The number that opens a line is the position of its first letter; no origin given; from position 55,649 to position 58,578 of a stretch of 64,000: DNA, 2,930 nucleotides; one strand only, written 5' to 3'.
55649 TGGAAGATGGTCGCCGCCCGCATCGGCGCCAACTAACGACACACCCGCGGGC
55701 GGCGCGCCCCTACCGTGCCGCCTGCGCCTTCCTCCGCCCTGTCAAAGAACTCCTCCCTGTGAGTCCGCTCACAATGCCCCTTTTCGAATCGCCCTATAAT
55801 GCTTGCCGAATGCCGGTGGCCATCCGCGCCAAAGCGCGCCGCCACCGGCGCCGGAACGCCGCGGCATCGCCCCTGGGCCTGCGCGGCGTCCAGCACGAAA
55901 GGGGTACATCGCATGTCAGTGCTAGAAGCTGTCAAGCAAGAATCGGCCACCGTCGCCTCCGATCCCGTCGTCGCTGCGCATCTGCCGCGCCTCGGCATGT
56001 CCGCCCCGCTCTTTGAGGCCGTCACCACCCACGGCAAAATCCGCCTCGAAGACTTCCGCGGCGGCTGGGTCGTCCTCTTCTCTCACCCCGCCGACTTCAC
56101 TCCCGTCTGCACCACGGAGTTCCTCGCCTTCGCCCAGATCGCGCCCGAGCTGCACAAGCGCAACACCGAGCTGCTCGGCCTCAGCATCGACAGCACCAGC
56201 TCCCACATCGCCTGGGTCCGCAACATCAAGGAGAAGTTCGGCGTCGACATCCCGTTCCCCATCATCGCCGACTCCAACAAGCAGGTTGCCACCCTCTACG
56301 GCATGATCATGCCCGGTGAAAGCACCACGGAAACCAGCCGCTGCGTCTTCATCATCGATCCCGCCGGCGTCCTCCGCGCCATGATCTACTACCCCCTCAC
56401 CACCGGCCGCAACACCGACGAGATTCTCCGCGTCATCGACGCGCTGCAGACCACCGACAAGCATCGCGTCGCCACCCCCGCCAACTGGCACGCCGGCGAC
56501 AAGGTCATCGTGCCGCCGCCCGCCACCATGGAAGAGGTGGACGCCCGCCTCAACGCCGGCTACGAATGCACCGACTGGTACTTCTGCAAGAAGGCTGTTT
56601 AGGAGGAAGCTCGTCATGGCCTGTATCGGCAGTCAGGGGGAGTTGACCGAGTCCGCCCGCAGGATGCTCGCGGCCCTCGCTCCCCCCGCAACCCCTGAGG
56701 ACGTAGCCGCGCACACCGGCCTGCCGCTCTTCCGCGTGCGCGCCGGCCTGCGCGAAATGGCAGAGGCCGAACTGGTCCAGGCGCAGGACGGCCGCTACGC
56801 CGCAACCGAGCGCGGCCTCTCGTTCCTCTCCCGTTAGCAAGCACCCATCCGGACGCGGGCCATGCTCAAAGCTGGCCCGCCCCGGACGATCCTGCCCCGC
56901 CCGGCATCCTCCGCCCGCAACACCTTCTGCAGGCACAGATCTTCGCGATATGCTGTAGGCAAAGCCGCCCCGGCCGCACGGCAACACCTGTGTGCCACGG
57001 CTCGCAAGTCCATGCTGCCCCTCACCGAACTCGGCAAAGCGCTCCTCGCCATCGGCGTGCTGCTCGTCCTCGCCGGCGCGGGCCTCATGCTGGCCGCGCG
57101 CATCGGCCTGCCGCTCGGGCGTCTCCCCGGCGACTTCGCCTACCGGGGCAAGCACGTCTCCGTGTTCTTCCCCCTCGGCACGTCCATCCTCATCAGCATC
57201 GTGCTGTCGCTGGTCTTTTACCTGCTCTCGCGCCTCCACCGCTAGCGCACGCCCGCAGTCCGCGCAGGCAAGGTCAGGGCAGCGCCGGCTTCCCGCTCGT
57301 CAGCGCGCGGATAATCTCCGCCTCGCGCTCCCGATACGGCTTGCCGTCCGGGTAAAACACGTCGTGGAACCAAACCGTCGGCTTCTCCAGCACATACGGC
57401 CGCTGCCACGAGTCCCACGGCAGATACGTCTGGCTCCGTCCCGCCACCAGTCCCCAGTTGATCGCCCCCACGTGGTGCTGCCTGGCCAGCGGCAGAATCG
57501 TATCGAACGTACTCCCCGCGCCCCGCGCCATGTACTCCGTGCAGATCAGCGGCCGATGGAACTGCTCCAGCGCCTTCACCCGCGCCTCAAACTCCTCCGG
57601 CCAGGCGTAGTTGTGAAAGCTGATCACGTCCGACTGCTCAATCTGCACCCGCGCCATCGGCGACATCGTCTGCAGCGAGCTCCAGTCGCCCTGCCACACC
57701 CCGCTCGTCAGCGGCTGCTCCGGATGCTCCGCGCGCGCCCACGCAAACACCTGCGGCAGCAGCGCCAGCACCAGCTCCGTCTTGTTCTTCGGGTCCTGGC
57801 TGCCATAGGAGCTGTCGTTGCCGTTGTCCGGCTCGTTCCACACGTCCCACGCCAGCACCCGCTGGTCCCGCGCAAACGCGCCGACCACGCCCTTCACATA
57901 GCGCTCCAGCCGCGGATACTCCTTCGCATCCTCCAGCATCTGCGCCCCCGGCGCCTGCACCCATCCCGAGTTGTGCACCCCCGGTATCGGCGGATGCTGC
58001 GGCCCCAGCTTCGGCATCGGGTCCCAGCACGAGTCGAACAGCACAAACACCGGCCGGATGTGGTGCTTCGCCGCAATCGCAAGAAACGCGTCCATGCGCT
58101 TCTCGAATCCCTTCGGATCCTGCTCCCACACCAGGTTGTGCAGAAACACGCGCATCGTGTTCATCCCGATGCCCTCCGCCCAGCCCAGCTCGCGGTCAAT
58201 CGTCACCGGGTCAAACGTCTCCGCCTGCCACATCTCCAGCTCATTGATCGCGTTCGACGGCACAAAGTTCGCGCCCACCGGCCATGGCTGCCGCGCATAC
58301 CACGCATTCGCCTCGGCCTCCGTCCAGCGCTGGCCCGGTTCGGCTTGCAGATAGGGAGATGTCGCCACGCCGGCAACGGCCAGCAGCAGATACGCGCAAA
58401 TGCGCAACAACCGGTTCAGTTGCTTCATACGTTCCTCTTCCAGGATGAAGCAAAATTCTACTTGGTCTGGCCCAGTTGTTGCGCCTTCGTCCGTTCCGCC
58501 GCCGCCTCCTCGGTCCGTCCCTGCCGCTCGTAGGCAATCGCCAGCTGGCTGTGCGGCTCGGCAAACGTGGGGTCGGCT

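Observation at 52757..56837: Compact metal/redox island built from poorly characterised proteins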

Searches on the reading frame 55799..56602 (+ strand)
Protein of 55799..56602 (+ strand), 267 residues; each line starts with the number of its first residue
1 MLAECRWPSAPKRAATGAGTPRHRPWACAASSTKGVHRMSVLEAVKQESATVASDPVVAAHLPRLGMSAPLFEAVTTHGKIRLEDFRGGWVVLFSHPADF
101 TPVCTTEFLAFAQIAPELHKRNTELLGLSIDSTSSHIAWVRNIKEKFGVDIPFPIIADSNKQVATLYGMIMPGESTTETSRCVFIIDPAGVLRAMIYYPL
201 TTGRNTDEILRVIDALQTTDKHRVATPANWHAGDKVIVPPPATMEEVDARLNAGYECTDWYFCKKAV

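Call 3: search_protein_families(library=pfam, proteins=[window:55799-56602:+], max_evalue=0.01)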
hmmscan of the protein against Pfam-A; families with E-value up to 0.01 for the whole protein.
window:55799-56602:+ (267 aa): 3 families
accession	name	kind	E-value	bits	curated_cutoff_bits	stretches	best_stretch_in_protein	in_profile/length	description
PF00578.27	AhpC-TSA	-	5.4e-32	110.8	26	1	66-194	2-123/124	AhpC/TSA family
PF08534.16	Redoxin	-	5.1e-15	56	26.6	1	66-203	3-139/148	Redoxin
PF10417.14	1-cysPrx_C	-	1.5e-14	54.1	21.1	1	215-251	1-38/41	C-terminal domain of 1-Cys peroxiredoxin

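Call 4: search_protein_families(library=ncbifam, proteins=[window:55799-56602:+], max_evalue=0.01)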
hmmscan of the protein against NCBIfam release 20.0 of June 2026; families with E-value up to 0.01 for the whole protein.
window:55799-56602:+ (267 aa): 12 families
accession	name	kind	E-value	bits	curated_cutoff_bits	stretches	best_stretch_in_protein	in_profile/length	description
NF009668.0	PRK13189.1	equivalog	7.6e-91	303.3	211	1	60-266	7-221/224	peroxiredoxin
NF009669.0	PRK13190.1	equivalog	1.8e-72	242.8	261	1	65-262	5-199/203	putative peroxiredoxin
NF009670.0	PRK13191.1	equivalog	5.7e-70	235.2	374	1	60-266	4-211/215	putative peroxiredoxin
NF010122.0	PRK13599.1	equivalog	1.4e-59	201.2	456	1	65-266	9-218/220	peroxiredoxin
NF040737.1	peroxi_PrxU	equivalog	2.1e-34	119.3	270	1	51-247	24-225/233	thioredoxin-dependent peroxiredoxin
NF011576.0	PRK15000.1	subfamily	2.5e-26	92.6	301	1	88-238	34-183/200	peroxiredoxin C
TIGR03137.1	AhpC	equivalog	7.5e-24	84.5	272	1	80-239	23-179/187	alkyl hydroperoxide reductase subunit C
NF053650.1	PerredPrxQDein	equivalog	6.5e-14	52.1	260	1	78-214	10-143/148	thioredoxin-dependent peroxiredoxin PrxQ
NF006960.0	PRK09437.1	equivalog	4.9e-09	36.3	140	1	66-194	7-134/156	thioredoxin-dependent thiol peroxidase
NF002854.0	PRK03147.1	subfamily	2.9e-07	30.5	170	1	61-196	34-156/176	thiol-disulfide oxidoreductase ResA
NF045827.1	perox_SUH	exception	0.00044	19.7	298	1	66-214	21-166/178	thiol peroxidase Prx-SUH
NF001808.0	PRK00522.1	equivalog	0.00072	19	123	1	55-190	9-141/167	thiol peroxidase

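Call 104: search_solved_structures(query=window:55913-56602:+, max_evalue=1e-20, show_alignments=1)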
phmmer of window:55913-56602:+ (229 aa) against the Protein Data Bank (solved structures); distinct sequences matched with E-value up to 1e-20: 89 (the best 60 are shown).
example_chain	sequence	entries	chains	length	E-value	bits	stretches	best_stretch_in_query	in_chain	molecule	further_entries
5ovq_D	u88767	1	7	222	6.1e-87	293.6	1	22-229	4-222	Peroxiredoxin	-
5ovq_A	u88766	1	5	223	6.1e-87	293.6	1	22-229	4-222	Peroxiredoxin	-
6q5v_A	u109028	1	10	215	6.6e-63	215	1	23-228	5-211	Peroxiredoxin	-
2cv4_A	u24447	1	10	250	8.9e-58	198.3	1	23-225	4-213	peroxiredoxin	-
3a5w_A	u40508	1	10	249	1e-57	198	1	24-225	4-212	Probable peroxiredoxin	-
7kuu_A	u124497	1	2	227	1.8e-57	197.2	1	21-223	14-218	Alkyl hydroperoxide reductase C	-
2e2g_A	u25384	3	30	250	2.1e-56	193.7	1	23-225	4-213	Probable peroxiredoxin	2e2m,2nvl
1x0r_A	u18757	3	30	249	2.5e-56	193.5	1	24-225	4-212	Probable peroxiredoxin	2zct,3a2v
3a2w_A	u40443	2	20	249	2.6e-56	193.5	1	24-225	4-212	Probable peroxiredoxin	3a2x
6p0w_A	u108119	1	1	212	4e-56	192.9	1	26-223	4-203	Putative thiol-specific antioxidant protein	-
5xbs_A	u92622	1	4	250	5.6e-56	192.4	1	23-225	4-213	Peroxiredoxin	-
6itz_A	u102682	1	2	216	9.8e-56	191.6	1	27-227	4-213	Peroxiredoxin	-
5ykj_A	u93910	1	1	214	2.7e-55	190.1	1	26-215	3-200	Peroxiredoxin PRX1, mitochondrial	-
3w6g_A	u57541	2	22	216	6.4e-55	188.9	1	27-227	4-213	Probable peroxiredoxin | Peroxiredoxin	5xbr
7cqj_A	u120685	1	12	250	1.6e-54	187.6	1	23-225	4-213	Peroxiredoxin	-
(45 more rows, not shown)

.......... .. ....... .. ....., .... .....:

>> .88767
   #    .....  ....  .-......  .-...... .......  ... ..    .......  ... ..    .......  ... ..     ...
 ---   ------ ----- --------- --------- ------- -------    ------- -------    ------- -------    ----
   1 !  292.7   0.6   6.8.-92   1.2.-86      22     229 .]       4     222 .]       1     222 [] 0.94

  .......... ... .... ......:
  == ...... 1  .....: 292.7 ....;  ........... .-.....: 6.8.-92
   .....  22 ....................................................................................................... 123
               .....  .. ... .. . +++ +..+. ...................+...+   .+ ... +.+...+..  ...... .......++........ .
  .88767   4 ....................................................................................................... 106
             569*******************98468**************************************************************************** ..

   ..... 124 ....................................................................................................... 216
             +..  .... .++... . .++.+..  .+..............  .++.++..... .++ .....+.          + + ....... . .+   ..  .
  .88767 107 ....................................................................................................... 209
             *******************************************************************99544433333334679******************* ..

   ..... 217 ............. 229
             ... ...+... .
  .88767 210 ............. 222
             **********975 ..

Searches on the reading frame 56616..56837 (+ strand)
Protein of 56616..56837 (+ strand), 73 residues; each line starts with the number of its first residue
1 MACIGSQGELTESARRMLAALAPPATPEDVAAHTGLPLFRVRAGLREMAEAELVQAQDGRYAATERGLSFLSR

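Call 3: search_protein_families(library=pfam, proteins=[window:56616-56837:+], max_evalue=0.01)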
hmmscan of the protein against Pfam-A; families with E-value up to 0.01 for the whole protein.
window:56616-56837:+ (73 aa): 7 families
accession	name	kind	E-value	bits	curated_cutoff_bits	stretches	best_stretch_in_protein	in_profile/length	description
PF06224.18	AlkZ-like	-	1.6e-06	28.5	25.9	1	12-60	173-221/329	DNA glycosylase AlkZ-like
PF25213.1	HVO_A0261_N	-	9.5e-05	22.7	35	1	13-68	12-68/86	HVO_A0261 N-terminal domain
PF06969.22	HemN_C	-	0.00057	20.3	24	1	28-70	24-67/67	HemN C-terminal domain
PF24409.1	wHTH-PRTase_assc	-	0.0015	19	27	0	17-73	3-57/83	wHTH-PRTase associated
PF04539.22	Sigma70_r3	-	0.0043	17.6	25.3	1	10-58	6-54/78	Sigma-70 region 3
PF14947.12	HTH_45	-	0.0056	17.1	25.5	1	40-72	35-67/77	Winged helix-turn-helix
PF01978.25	TrmB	-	0.0058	16.9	25.6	1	23-61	21-59/68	Sugar-specific transcriptional regulator TrmB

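Call 4: search_protein_families(library=ncbifam, proteins=[window:56616-56837:+], max_evalue=0.01)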
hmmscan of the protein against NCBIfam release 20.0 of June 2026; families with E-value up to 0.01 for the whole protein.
window:56616-56837:+ (73 aa): 0 families

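Call 109: find_homologous_proteins(query=window:56616-56837:+, max_evalue=0.001)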
Query window:56616-56837:+ (73 aa): 75 proteins with E <= 0.001 among 76 candidates.
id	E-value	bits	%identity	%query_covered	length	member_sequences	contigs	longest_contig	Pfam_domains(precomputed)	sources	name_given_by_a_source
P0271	1.5e-38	147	100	100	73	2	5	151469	PF06224.19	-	-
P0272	1.2e-27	112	81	99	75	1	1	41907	-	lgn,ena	-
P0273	4.8e-27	110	80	97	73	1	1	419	-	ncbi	-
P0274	1.1e-25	106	77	97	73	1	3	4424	-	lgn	-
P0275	5.3e-25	104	76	99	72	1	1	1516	PF06969.23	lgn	-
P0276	6.9e-25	104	75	97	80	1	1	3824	-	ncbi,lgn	-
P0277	9.3e-25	103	76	97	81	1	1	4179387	PF25213.2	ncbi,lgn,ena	-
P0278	4.9e-24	101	73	97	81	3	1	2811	PF25213.2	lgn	-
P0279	6.0e-24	101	72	99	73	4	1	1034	-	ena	-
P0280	7.5e-24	100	74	99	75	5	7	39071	-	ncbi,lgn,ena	-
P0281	8.5e-24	100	70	97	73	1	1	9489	PF06969.23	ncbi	-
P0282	1.1e-23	100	73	97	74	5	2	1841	-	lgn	-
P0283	1.6e-23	99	73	97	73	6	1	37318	PF06969.23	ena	-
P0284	2.0e-23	99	75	92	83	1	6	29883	-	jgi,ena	jgi:predicted ArsR family transcriptional regulator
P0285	2.7e-23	99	72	99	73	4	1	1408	-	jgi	jgi:predicted transcriptional regulator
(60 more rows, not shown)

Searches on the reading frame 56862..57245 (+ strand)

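Call 3: search_protein_families(library=pfam, proteins=[window:56862-57245:+], max_evalue=0.01)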
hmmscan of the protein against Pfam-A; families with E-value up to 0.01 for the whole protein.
window:56862-57245:+ (127 aa): 1 family
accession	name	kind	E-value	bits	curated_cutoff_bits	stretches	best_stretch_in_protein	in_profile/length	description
PF11146.13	DUF2905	-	1.3e-19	70.6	22.2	1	58-122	1-64/64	Protein of unknown function (DUF2905)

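Call 4: search_protein_families(library=ncbifam, proteins=[window:56862-57245:+], max_evalue=0.01)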
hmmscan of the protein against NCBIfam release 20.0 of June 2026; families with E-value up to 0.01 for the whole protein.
window:56862-57245:+ (127 aa): 0 families

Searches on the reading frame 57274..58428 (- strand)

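Call 3: search_protein_families(library=pfam, proteins=[window:57274-58428:-], max_evalue=0.01)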
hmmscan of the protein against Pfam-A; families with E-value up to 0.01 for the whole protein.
window:57274-58428:- (384 aa): 2 families
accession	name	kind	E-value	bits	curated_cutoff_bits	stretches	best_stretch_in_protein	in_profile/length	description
PF00150.24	Cellulase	-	5.6e-05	23.2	23.5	1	151-325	82-266/272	Cellulase (glycosyl hydrolase family 5)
PF00331.26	Glyco_hydro_10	-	0.00045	20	22.1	0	170-237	101-164/311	Glycosyl hydrolase family 10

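Call 4: search_protein_families(library=ncbifam, proteins=[window:57274-58428:-], max_evalue=0.01)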
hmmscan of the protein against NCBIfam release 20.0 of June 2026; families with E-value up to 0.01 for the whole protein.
window:57274-58428:- (384 aa): 0 families
